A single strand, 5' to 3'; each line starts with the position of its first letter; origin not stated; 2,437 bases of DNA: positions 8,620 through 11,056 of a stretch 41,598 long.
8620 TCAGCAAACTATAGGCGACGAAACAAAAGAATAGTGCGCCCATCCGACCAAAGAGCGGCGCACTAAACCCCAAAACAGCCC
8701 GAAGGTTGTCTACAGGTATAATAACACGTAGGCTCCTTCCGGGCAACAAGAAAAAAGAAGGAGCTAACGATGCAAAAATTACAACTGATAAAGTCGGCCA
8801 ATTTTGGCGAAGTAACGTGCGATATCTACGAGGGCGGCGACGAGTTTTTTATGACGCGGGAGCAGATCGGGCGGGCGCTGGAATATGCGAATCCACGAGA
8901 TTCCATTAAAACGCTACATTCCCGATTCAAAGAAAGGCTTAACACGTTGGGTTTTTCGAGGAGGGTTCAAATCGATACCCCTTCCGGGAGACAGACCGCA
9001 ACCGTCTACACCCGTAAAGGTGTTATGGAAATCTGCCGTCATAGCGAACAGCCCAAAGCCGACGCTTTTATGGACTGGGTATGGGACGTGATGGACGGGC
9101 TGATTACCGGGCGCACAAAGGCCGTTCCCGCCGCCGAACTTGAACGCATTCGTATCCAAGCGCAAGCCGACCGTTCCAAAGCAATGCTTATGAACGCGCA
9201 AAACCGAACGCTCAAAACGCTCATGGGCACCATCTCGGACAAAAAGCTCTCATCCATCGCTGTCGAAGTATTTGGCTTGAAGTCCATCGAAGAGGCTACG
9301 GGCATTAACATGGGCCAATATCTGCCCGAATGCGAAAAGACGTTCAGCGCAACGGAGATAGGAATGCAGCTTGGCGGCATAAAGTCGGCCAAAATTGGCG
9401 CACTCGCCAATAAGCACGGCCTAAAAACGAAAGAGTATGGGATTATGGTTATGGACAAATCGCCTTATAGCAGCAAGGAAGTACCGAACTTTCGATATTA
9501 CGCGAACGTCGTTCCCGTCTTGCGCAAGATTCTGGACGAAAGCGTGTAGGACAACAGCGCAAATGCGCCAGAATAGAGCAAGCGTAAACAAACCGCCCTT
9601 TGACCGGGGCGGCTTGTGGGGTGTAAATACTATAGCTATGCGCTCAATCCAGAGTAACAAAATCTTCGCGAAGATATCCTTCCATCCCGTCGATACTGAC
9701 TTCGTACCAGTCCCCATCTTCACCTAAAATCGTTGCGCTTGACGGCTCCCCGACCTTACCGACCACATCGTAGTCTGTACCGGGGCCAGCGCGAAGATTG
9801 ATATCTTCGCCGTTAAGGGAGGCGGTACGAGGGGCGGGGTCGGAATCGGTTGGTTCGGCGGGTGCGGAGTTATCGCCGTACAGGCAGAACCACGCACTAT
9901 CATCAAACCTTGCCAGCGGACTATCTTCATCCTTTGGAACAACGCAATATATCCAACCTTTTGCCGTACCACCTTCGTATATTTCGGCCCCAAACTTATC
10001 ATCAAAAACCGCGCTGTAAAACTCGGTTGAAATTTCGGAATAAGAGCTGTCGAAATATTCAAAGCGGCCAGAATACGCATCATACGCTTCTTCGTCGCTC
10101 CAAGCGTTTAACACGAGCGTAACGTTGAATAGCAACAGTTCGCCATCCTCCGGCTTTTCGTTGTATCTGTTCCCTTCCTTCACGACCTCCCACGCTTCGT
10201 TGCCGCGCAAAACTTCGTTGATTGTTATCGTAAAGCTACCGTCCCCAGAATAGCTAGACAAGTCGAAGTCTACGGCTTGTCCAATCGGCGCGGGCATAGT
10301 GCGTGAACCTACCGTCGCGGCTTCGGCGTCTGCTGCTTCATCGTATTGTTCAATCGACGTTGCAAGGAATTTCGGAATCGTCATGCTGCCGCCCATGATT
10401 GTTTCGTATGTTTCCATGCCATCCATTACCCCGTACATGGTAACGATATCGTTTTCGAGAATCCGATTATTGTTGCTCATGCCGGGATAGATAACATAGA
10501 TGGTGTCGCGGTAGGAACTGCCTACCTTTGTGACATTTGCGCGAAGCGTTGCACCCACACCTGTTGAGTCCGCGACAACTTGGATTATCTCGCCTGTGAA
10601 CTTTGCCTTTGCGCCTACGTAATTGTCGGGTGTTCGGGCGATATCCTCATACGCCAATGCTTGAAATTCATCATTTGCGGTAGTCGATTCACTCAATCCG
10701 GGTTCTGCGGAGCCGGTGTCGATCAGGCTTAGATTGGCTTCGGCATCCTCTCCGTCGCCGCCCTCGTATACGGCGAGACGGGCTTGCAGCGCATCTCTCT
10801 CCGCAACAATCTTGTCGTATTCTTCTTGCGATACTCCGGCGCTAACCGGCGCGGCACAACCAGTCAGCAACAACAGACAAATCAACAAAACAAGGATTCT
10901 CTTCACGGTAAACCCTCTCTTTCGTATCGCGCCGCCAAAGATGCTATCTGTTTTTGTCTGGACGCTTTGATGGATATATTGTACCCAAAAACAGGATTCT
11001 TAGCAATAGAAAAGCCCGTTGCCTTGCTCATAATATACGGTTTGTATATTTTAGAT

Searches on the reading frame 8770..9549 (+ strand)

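Call 26: search_protein_families(library=phrogs, proteins=[window:8770-9549:+], max_evalue=0.00001)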
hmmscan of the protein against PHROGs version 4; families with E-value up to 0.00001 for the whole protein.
window:8770-9549:+ (259 aa): 10 families
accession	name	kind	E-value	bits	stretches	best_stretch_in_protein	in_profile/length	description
phrog_1726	-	transcription regulation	6.5e-23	82.9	1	105-258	105-261/264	anti-repressor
phrog_32874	-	unknown function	1.9e-22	80.8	1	185-256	39-110/114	-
phrog_7940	-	unknown function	3.3e-20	73.7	1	4-257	4-251/252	-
phrog_2899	-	transcription regulation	3.5e-11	44.2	1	1-146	4-135/263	anti-repressor Ant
phrog_5060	-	transcription regulation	1.7e-10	42.3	1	10-143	10-148/224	anti-repressor Ant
phrog_2593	-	transcription regulation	5.6e-10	40.4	1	3-111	18-124/255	anti-repressor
phrog_463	-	transcription regulation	5e-09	37.1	1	1-147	2-146/250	anti-repressor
phrog_2011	-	transcription regulation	6.2e-09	37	1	4-132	1-131/275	anti-repressor Ant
phrog_130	-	transcription regulation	1.9e-06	28.2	1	14-108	168-255/480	anti-repressor Ant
phrog_245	-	transcription regulation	2.8e-06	28.1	1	10-154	44-183/319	anti-repressor Ant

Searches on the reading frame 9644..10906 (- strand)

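Call 26: search_protein_families(library=phrogs, proteins=[window:9644-10906:-], max_evalue=0.00001)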
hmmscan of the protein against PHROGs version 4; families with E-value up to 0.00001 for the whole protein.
window:9644-10906:- (420 aa): 5 families
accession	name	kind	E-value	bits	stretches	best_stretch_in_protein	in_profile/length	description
phrog_5319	-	other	1.9e-16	60.9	1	71-193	103-221/225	outer membrane protein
phrog_26308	-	unknown function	3.5e-14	53.9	1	63-193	210-335/339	-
phrog_1794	-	lysis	1.2e-08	35.8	1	319-418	237-328/336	amidase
phrog_26645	-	unknown function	1.8e-08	34.9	1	83-185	211-310/312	-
phrog_25932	-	unknown function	3.3e-06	28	1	98-184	130-211/219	-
